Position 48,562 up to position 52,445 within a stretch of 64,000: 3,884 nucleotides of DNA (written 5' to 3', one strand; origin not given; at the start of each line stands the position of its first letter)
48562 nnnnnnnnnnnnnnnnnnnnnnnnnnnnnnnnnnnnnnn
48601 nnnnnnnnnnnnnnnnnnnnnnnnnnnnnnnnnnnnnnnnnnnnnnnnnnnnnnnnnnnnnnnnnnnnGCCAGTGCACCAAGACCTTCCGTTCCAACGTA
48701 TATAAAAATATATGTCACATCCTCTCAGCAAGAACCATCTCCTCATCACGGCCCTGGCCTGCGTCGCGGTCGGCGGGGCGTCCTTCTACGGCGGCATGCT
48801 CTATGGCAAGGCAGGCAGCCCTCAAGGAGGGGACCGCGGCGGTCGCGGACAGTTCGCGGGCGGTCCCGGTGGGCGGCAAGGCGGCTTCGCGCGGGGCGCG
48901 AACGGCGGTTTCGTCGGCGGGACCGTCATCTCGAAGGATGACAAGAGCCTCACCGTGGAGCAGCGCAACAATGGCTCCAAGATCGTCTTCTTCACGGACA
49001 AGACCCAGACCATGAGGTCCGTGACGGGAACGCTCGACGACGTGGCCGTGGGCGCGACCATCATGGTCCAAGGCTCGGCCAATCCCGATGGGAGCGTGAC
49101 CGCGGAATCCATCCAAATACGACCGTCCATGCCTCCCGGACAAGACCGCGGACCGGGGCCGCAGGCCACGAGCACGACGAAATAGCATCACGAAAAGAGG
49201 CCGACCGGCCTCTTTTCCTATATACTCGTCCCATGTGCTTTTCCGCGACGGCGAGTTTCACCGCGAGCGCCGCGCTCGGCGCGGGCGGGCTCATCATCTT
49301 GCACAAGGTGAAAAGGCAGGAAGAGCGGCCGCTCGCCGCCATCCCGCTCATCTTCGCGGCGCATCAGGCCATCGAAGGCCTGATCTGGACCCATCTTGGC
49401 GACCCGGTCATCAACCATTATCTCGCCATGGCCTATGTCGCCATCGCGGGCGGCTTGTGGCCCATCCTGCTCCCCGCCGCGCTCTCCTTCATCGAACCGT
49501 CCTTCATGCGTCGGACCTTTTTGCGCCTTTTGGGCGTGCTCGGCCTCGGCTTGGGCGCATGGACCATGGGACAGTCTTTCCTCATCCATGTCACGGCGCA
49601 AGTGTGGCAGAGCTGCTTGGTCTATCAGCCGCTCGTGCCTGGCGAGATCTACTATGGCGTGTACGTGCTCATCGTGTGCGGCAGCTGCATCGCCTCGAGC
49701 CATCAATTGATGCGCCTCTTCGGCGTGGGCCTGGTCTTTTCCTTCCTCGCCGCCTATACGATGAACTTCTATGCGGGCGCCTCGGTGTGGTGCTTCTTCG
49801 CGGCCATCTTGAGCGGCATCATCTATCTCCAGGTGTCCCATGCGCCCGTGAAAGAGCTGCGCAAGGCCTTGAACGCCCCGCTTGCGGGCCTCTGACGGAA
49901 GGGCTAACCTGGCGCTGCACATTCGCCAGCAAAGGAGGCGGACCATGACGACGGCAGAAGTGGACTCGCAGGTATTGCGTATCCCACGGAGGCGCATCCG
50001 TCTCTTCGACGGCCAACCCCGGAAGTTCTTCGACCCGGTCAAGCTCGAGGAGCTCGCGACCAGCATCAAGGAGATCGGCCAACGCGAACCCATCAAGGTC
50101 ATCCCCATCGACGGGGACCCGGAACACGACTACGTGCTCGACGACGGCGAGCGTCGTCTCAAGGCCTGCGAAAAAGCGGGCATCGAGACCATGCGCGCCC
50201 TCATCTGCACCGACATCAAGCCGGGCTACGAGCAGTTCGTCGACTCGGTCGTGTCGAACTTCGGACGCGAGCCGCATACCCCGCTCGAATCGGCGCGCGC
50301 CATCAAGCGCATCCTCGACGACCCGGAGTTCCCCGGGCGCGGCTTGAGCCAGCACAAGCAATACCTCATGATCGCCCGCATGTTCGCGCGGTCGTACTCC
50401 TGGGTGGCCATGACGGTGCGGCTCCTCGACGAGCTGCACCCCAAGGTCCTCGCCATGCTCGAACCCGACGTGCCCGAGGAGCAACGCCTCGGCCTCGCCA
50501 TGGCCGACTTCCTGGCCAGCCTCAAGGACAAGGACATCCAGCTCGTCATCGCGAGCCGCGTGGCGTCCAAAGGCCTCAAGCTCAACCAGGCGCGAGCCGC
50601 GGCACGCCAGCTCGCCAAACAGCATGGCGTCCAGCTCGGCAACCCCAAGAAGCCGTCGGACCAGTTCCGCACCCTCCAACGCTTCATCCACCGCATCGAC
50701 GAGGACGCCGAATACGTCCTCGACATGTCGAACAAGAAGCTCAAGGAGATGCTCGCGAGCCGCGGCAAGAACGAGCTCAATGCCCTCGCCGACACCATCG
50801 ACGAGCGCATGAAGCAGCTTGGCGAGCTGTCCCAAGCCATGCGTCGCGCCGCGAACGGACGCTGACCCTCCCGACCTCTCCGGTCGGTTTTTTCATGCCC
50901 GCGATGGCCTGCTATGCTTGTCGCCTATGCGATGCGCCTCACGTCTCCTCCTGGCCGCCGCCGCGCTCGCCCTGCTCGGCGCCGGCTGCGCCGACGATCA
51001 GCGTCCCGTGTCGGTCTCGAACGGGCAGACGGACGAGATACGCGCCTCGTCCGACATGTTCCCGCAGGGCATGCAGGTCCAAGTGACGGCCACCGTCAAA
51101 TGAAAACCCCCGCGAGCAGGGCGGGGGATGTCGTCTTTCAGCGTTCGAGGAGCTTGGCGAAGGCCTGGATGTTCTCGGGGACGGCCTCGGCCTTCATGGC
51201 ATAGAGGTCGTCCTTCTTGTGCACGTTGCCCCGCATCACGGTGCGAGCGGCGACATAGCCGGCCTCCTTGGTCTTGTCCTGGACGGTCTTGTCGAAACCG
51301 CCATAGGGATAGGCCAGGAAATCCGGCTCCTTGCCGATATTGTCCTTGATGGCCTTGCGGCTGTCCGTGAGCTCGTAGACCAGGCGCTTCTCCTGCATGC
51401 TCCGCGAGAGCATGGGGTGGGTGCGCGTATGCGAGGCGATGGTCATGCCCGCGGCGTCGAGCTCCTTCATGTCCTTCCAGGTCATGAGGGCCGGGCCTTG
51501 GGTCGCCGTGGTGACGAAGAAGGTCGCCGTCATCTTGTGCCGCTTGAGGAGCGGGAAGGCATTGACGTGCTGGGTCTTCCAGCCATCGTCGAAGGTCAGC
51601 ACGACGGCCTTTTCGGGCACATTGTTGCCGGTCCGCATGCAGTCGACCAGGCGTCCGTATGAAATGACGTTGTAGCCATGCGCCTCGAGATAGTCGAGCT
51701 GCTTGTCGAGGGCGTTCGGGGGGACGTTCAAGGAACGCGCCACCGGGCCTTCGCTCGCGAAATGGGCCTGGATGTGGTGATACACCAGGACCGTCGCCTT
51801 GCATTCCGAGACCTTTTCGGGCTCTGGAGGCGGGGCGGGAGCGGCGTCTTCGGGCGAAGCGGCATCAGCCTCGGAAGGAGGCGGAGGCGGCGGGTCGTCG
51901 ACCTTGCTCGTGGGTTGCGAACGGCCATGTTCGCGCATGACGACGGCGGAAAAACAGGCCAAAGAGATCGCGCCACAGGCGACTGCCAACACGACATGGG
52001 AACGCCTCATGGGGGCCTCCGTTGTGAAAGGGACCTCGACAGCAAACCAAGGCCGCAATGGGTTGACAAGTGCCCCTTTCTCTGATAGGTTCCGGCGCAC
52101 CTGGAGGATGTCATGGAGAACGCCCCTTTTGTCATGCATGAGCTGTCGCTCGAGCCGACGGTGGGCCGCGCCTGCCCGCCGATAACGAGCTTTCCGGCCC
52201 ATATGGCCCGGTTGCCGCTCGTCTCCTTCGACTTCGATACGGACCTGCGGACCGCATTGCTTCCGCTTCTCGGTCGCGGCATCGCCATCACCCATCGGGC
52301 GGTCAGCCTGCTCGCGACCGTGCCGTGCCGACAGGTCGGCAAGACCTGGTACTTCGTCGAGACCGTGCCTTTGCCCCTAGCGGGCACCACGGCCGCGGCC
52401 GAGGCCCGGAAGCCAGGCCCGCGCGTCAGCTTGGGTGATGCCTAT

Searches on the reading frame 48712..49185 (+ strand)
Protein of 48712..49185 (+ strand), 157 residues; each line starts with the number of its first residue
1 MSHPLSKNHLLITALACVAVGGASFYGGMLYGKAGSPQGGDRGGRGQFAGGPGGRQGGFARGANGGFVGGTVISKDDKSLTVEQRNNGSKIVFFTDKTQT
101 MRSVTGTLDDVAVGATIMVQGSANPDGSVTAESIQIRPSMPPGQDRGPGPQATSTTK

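Call 4: search_protein_families(library=pfam, proteins=[window:48712-49185:+], max_evalue=0.01)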
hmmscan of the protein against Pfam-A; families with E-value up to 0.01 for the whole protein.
window:48712-49185:+ (157 aa): 1 family
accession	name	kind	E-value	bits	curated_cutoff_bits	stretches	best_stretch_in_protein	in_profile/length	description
PF18914.6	DUF5666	-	1.1e-06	29.3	27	1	70-135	2-60/60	Domain of unknown function (DUF5666)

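Call 7: search_protein_families(library=ncbifam, proteins=[window:48712-49185:+], max_evalue=0.01)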
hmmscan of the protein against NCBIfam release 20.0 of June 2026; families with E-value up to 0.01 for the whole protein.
window:48712-49185:+ (157 aa): 0 families

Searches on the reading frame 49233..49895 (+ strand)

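Call 49: search_protein_families(library=pfam, proteins=[window:49233-49895:+], max_evalue=0.001)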
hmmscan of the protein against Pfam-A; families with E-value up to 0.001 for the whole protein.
window:49233-49895:+ (220 aa): 1 family
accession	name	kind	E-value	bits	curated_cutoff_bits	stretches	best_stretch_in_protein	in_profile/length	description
PF20334.3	DUF6629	-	9.7e-18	65.1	27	1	1-206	1-203/209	Family of unknown function (DUF6629)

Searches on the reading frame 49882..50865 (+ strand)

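Call 49: search_protein_families(library=pfam, proteins=[window:49882-50865:+], max_evalue=0.001)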
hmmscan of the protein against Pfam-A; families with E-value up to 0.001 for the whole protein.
window:49882-50865:+ (327 aa): 2 families
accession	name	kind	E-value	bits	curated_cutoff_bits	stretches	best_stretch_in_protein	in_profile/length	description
PF02195.25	ParB_N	-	2.4e-10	40.7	26.3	1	31-108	3-77/95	ParB N-terminal domain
PF17762.8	HTH_ParB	-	4.7e-05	23.9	22.6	1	133-244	4-100/102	ParB HTH domain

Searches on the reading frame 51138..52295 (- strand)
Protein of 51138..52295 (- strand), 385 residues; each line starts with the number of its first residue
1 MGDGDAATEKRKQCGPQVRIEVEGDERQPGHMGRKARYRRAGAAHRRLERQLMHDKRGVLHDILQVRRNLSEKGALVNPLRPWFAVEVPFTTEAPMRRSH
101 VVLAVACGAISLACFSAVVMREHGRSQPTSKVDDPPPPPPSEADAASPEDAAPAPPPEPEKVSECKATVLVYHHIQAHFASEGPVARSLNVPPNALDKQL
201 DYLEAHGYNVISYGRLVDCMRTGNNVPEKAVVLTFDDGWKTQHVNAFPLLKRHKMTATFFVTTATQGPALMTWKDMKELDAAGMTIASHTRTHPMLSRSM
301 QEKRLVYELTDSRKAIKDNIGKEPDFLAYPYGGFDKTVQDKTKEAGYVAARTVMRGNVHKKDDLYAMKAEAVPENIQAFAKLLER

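Call 49: search_protein_families(library=pfam, proteins=[window:51138-52295:-], max_evalue=0.001)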
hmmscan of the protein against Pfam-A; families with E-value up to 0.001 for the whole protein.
window:51138-52295:- (385 aa): 1 family
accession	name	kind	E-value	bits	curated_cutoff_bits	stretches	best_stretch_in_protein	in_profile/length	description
PF01522.26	Polysacc_deac_1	-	2e-30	105.8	23.1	1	224-349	2-123/124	Polysaccharide deacetylase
